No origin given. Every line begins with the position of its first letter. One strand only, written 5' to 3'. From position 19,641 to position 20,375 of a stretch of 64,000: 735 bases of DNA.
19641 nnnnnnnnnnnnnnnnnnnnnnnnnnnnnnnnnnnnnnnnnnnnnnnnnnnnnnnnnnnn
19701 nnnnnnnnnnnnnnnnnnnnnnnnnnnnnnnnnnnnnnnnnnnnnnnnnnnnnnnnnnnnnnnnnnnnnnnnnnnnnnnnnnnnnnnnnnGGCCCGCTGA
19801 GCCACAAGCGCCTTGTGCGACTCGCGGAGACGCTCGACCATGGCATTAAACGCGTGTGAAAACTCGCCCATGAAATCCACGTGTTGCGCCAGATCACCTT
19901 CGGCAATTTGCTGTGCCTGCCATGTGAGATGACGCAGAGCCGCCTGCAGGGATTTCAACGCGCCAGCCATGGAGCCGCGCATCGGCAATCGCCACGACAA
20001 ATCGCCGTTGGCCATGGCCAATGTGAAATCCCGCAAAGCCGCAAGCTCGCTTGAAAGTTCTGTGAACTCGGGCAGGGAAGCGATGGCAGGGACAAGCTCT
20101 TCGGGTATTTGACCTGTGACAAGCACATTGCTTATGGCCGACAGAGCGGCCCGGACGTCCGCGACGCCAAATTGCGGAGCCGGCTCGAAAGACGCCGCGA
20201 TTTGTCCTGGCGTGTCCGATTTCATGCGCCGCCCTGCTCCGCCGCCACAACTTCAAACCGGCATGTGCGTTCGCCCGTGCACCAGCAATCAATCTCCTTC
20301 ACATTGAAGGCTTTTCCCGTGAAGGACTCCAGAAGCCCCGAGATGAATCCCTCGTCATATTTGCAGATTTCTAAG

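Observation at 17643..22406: Three-gene split signalling module: membrane PAS sensor, V4R protein, soluble hybrid histidine kinase with Hpt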

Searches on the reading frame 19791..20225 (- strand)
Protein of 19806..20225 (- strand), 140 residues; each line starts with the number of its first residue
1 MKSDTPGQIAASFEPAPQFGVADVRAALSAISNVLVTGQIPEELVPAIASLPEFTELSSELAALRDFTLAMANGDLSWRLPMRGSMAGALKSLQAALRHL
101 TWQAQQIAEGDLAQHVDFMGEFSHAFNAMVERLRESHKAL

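Call 53: find_homologous_proteins(query=A4, max_evalue=0.00001)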
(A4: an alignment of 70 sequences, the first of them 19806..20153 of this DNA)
Query A4 (70 sequences) (116 aa, profile of the alignment): 16 proteins with E <= 0.00001 among 802 candidates.
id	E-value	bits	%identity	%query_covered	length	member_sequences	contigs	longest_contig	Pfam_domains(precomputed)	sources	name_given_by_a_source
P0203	5.8e-40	154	50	97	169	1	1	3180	PF00672.31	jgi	jgi:hypothetical protein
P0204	4.9e-35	138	46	90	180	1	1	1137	PF00672.31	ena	-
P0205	1.4e-34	136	52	91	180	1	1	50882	PF00672.31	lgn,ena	-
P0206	5.8e-33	131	39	89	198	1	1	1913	PF00672.31,PF13188.14,PF00989.32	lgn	-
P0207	5.1e-25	106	39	84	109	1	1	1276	-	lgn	-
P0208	1.4e-24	104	42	84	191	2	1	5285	PF00672.31,PF00990.27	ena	-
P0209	2.8e-22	97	37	95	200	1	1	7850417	-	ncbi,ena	-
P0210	3.3e-22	96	37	92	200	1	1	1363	-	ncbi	-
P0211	5.6e-22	96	35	92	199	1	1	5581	-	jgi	jgi:hypothetical protein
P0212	7.4e-22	95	36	92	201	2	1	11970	-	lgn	-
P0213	7.6e-22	95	40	75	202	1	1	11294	PF00672.31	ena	-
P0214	1.3e-21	95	34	92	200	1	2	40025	-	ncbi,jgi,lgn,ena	-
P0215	3.0e-21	93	44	69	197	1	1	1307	-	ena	-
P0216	4.0e-21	93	36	93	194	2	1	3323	-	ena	-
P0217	4.8e-18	83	49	73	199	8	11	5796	PF00990.27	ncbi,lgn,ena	ncbi:MAG: GGDEF domain-containing protein [Actinomycetes bacterium]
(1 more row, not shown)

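Call 60: search_protein_representatives(protein=window:19806-20225:-)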
Query: 140 residues. Proteins with E-value up to 0.001 (for the whole library): 1347; up to 1e-10: 894; up to 1e-30: 1. The best 150 are listed.
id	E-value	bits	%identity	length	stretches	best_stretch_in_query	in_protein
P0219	1.7e-76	270.3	96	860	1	1-140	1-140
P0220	1.8e-30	121.6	56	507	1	24-138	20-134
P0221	7.5e-30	119.6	54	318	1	15-134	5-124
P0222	4.2e-29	117.2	50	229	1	17-138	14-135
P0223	9.0e-29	116.1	50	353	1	26-138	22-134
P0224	1.1e-28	115.8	52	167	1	13-136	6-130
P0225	2.6e-28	114.6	53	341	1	25-137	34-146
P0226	8.3e-28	113.0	51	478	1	25-137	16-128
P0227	1.3e-27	112.4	52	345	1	24-138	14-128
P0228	2.2e-27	111.6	54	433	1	26-139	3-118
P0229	2.5e-27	111.5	52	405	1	25-136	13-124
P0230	2.5e-27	111.5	54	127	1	24-130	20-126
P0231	3.5e-27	111.0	51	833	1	8-138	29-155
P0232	7.0e-27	110.0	53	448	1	25-137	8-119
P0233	7.4e-27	109.9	50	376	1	15-138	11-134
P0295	9.1e-23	96.7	44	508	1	4-137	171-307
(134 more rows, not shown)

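Call 70: predict_structure(alignment_id=A5)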
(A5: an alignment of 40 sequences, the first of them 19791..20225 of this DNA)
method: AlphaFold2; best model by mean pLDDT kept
length: 145 residues; sequences in the alignment: 40
mean_pLDDT: 92.6   pTM: 0.75
mean pLDDT of the five models: 92.6, 91.9, 91.7, 90.9, 90.1
residues with pLDDT >= 90: 124; 70-90: 11; 50-70: 10; < 50: 0
segments of 3 or more residues with pLDDT < 50: none
pLDDT, mean of each block of 10 residues (from residue 1): 63 84 94 95 93 95 96 97 96 96 96 94 95 98 97
secondary structure, 60 per line:
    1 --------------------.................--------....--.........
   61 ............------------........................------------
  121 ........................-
elements in order: H21-37 H46-49 H52-72 H85-108 H121-144

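Call 73: fold_search(model_id=the predicted structure, library=pdb)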
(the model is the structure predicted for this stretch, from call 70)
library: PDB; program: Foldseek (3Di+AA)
matches with E <= 10: 50; with E <= 0.001: 0
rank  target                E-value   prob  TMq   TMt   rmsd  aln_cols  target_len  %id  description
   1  9hny_FI               1.5e+00  0.11  0.20  0.10  15.4       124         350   16  Mitoribosomal small subunit in complex with Mettl15 and Mettl17 (released 2025-03-26)
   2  8snb_4Y               1.8e+00  0.08  0.20  0.11  25.0       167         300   11  atomic model of sea urchin sperm doublet microtubule (48-nm periodicity) (released 2023-06-28)
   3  6hd8_B                2.6e+00  0.04  0.17  0.12  18.6       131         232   14  Crystal structure of the potassium channel MtTMEM175 in complex with a Nanobody-MBP fusion protein (released 2019-08-28)
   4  6swr_E                2.9e+00  0.04  0.18  0.12  18.5       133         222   15  Crystal structure of the lysosomal potassium channel MtTMEM175 T38A mutant soaked with zinc (released 2020-04-15)
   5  6swr_B                3.1e+00  0.04  0.17  0.11  18.9       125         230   12  Crystal structure of the lysosomal potassium channel MtTMEM175 T38A mutant soaked with zinc (released 2020-04-15)
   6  6tdu_H                3.1e+00  0.02  0.12  0.05  29.6       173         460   17  Cryo-EM structure of Euglena gracilis mitochondrial ATP synthase, full dimer, rotational states 1 (released 2019-11-27)
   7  7sp4_A                3.4e+00  0.06  0.23  0.07  13.7       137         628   13  In situ cryo-EM structure of bacteriophage Sf6 gp3:gp7:gp5 complex in conformation 2 at 3.71A resolution (released 2022-11-09)
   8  6sg9_FI               3.4e+00  0.06  0.18  0.09  16.5       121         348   16  Head domain of the mt-SSU assemblosome from Trypanosoma brucei (released 2019-09-18)
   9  6cbs_A                3.4e+00  0.03  0.16  0.16  18.9       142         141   12  DnaG Primase C-terminal domain complex with SSB C-terminal peptide (released 2019-02-06)
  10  8x80_D                3.8e+00  0.06  0.16  0.21  12.9        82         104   24  Structure of leptin-LepR trimer with a small gap (released 2024-08-07)
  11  2p58_C                4.3e+00  0.08  0.27  0.32  10.7       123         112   17  Structure of the Yersinia pestis Type III secretion system needle protein YscF in complex with its chaperones YscE/Ysc (released 2008-03-04)
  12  4dzj_B                4.5e+00  0.05  0.21  0.23  15.3       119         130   12  Crystal structure of the terminase small subunit gp1 with K59E mutation of the bacterial virus sf6 (released 2012-10-17)
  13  3hef_B                5.4e+00  0.06  0.23  0.25  15.0       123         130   11  Crystal structure of the bacteriophage Sf6 terminase small subunit (released 2010-02-09)
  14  6hdc_B                5.7e+00  0.02  0.17  0.11  18.9       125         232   12  Crystal structure of the potassium channel MtTMEM175 T38A variant in complex with a Nanobody-MBP fusion protein (released 2019-08-28)
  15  2gmy_A                6.0e+00  0.04  0.20  0.20  11.8        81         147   17  Crystal Structure of a Protein of Unknown Function ATU0492 from Agrobacterium tumefaciens, Putative Antioxidant Defenc (released 2006-05-09)
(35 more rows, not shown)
